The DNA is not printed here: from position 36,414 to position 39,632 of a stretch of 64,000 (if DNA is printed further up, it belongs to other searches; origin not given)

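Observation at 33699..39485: Tandem paralogous TonB-like barrels (CarbopepD_reg-Plug-barrel); only the second carries a Met/Gly-rich (MxxM / GMMG) insert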

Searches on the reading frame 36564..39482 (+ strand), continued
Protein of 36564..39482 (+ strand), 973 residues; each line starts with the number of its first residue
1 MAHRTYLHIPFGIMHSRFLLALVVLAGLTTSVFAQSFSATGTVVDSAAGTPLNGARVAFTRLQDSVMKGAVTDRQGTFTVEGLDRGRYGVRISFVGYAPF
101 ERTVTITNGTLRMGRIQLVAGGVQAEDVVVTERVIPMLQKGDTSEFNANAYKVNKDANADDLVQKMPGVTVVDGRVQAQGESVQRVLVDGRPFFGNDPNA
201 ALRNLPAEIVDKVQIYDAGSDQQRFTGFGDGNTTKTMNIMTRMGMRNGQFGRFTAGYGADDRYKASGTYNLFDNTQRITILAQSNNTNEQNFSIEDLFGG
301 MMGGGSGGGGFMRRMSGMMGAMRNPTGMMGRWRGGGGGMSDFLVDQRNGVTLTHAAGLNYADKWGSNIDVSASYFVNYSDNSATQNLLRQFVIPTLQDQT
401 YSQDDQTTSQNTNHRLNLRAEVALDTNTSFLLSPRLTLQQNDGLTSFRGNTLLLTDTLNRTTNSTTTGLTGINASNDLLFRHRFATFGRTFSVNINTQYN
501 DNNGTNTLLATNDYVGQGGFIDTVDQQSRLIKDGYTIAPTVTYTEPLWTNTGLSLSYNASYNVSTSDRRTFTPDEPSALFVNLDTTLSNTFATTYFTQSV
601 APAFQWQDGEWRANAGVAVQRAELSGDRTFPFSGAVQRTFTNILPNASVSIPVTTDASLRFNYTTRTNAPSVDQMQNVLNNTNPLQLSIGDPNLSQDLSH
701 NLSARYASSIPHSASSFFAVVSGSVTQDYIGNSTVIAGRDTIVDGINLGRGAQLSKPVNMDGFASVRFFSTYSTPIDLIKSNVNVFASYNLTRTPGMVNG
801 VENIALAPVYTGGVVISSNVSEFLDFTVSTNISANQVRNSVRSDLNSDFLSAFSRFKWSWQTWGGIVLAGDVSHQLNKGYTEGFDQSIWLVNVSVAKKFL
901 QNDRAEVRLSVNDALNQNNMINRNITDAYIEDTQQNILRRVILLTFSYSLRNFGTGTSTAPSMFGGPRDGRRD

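Call 49: find_encoding_contigs(protein=P0034, flank=8000, max_places=1)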
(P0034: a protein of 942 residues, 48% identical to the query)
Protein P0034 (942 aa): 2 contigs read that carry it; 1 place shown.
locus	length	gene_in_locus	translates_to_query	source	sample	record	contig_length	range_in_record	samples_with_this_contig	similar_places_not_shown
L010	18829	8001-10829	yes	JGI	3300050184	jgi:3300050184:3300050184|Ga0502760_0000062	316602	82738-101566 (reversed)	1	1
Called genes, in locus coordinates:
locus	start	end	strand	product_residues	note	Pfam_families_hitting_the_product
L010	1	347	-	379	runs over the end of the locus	PF25919:BSH_CusB (faint), PF25917:BSH_RND (faint), PF25973:BSH_CzcB, PF25954:Beta-barrel_RND_2 (faint)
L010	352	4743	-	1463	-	PF00873:ACR_tran, PF02321:OEP (faint)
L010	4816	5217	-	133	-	-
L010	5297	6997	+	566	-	PF00496:SBP_bac_5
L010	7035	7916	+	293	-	PF00877:NLPC_P60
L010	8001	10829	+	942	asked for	PF13620:CarboxypepD_reg, PF13715:CarbopepD_reg_2, PF14905:OMP_b-brl_3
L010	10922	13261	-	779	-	PF08206:OB_RNB (faint), PF17849:OB_Dis3 (faint), PF17876:CSD2, PF00773:RNB, PF00575:S1 (weak)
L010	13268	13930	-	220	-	PF01325:Fe_dep_repress, PF02742:Fe_dep_repr_C, PF04023:FeoA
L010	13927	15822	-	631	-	PF01566:Nramp, PF00582:Usp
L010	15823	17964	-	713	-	PF07715:Plug, PF00593:TonB_dep_Rec_b-barrel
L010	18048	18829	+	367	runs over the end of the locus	PF05222:AlaDh_PNT_N, PF02826:2-Hacid_dh_C (faint), PF01262:AlaDh_PNT_C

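Call 52: search_protein_representatives(protein=window:36564-39482:+)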
Query: 973 residues. Proteins with E-value up to 0.001 (for the whole library): 16684; up to 1e-10: 8040; up to 1e-30: 2831. The best 150 are listed.
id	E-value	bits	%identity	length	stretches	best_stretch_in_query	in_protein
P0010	6.5e-278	941.1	51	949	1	34-956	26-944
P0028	6.0e-261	885.0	48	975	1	20-962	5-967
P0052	4.8e-249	845.6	45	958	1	28-970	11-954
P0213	1.1e-234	798.1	44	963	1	23-953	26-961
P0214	2.5e-234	796.9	45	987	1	13-958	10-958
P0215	3.9e-231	786.3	42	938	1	20-955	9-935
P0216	8.7e-224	762.0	43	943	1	18-952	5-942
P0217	2.9e-220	750.4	42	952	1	31-954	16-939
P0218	5.9e-220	749.3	42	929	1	32-951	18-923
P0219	6.2e-218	742.6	43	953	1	27-957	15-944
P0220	2.4e-217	740.7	42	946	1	40-954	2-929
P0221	3.8e-217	740.0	43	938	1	13-953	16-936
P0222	7.5e-217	739.1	39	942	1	17-953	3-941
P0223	1.4e-215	734.8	44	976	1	36-966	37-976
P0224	7.9e-214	729.1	40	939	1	18-951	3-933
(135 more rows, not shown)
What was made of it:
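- PF14905 is a huge family, with 16,684 cluster representatives at E of 0.001 or better (call 52).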

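Call 55: find_encoding_contigs(protein=P0006, flank=8000, max_places=1)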
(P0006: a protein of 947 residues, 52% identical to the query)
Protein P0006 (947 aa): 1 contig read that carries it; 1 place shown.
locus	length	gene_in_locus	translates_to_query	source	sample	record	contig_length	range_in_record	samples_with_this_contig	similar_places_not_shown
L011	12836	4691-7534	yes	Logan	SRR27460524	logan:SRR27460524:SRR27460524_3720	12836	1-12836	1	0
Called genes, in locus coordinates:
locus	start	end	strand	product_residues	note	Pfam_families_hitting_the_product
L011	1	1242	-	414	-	?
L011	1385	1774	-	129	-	-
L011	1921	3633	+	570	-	PF00496:SBP_bac_5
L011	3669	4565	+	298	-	PF00877:NLPC_P60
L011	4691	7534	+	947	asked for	PF13620:CarboxypepD_reg, PF13715:CarbopepD_reg_2, PF14905:OMP_b-brl_3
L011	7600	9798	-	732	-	PF08206:OB_RNB (faint), PF17876:CSD2, PF00773:RNB, PF00575:S1 (faint)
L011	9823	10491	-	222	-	PF01325:Fe_dep_repress, PF01047:MarR (weak), PF13412:HTH_24 (faint), PF02742:Fe_dep_repr_C, PF04023:FeoA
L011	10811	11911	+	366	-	PF05222:AlaDh_PNT_N, PF01262:AlaDh_PNT_C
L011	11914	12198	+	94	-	PF12769:PNTB_4TM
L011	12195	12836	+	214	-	?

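Call 56: find_encoding_contigs(protein=P0008, flank=8000, max_places=1)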
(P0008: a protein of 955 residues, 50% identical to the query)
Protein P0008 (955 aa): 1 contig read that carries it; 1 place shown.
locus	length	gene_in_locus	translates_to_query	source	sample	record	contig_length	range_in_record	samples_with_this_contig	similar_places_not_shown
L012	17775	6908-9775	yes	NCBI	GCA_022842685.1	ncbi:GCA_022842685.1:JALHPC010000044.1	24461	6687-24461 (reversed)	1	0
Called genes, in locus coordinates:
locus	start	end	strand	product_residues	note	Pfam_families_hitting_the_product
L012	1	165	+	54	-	?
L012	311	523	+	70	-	-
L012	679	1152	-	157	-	PF04361:DUF494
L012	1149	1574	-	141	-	PF02130:YbeY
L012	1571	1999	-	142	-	-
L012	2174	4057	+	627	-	-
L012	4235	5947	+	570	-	PF00496:SBP_bac_5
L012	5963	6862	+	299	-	PF00877:NLPC_P60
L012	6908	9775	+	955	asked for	PF13620:CarboxypepD_reg, PF13715:CarbopepD_reg_2, PF14905:OMP_b-brl_3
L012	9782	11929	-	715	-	PF17876:CSD2, PF00773:RNB, PF00575:S1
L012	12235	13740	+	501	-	PF13517:FG-GAP_3 (faint)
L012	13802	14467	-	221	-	PF01325:Fe_dep_repress, PF02742:Fe_dep_repr_C, PF04023:FeoA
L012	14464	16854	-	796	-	PF13620:CarboxypepD_reg, PF13715:CarbopepD_reg_2, PF07715:Plug, PF00593:TonB_dep_Rec_b-barrel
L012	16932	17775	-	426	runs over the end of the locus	-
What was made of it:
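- SBP_bac_5 and NlpC/P60 lie immediately upstream on the same strand in three contigs of the 50%-identity clade (calls 49, 55, 56).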

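Call 57: find_encoding_contigs(protein=P0004, flank=8000, max_places=1)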
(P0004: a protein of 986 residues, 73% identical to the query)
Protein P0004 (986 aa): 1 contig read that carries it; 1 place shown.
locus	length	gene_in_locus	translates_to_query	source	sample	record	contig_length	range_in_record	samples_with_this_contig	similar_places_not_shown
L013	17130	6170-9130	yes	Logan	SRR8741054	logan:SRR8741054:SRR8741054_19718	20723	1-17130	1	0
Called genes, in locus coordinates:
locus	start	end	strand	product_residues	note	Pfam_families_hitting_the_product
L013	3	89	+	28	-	?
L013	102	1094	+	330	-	PF10502:Peptidase_S26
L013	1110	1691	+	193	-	PF10502:Peptidase_S26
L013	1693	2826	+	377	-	PF04055:Radical_SAM, PF06969:HemN_C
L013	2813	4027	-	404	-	PF12704:MacB_PCD, PF02687:FtsX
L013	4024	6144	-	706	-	PF13089:PP_kinase_N, PF02503:PP_kinase, PF17941:PP_kinase_C_1, PF13091:PLDc_2 (faint), PF13090:PP_kinase_C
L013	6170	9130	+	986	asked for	PF13620:CarboxypepD_reg, PF13715:CarbopepD_reg_2, PF14905:OMP_b-brl_3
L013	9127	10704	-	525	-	PF00932:LTD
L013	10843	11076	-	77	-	PF04014:MazE_antitoxin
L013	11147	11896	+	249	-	PF00702:Hydrolase, PF13419:HAD_2, PF13242:Hydrolase_like (weak)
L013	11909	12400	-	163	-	PF13185:GAF_2, PF01590:GAF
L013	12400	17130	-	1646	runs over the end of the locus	PF13582:Reprolysin_3, PF13583:Reprolysin_4 (weak), PF13688:Reprolysin_5, PF13574:Reprolysin_2 (weak), PF07705:CARDB (faint), PF13385:Laminin_G_3, PF18962:Por_Secre_tail (weak)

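Call 75: search_solved_structures(query=A1, max_evalue=0.01, show_alignments=2)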
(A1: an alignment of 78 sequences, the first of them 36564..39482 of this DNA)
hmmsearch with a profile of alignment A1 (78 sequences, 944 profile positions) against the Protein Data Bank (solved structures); distinct sequences matched with E-value up to 0.01: 7.
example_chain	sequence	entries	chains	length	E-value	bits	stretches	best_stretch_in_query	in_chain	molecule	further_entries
5t3r_D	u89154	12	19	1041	3.8e-10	41.4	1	3-120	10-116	SusC homolog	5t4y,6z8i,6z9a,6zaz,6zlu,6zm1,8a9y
6ytc_A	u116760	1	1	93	9.6e-08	33.4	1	20-117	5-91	TonB-dependent receptor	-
9hfj_A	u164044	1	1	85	1.3e-07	33.1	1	19-100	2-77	SusC homolog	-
9c7v_B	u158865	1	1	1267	3.1e-06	28.5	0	20-97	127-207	BOS complex subunit NOMO2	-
4u3s_B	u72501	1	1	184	0.0028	18.7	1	29-92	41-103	Cellulosomal scaffoldin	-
4wi0_B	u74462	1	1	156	0.0036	18.3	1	36-92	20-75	Cellulosomal scaffoldin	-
4v4c_B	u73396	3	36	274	0.009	17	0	34-103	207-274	Pyrogallol hydroxytransferase small subunit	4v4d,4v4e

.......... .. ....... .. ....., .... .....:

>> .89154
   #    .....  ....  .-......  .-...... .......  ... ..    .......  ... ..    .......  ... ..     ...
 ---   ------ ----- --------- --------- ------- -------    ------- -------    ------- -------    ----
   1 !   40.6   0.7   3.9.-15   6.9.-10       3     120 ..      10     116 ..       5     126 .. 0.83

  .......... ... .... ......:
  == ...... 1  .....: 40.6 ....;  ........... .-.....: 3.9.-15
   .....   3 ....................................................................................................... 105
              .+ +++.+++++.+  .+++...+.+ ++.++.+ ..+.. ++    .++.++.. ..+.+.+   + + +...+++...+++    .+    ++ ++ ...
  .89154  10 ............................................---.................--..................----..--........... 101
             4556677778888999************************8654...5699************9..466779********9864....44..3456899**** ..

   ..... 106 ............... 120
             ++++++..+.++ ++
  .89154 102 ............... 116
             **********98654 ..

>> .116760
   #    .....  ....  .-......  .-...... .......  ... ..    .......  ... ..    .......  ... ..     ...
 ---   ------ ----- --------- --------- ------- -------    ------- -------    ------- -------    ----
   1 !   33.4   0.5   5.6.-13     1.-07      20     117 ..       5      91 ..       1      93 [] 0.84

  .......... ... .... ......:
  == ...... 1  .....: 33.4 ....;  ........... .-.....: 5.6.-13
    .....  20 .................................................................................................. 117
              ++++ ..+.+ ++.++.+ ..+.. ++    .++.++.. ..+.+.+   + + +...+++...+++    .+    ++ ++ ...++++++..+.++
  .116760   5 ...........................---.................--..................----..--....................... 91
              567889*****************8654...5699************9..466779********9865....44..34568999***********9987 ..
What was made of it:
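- Closest known: SusC/RagA-type TonB-dependent transporters of Bacteroidota. Same: Both have an N-terminal extension domain followed by a TonB box (profile hit E 3.8e-10 covering the N-terminal domain and DEVVVTG; call 75).
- Tried and rejected: The family profile matched only the N-terminal domain and TonB box (call 75).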
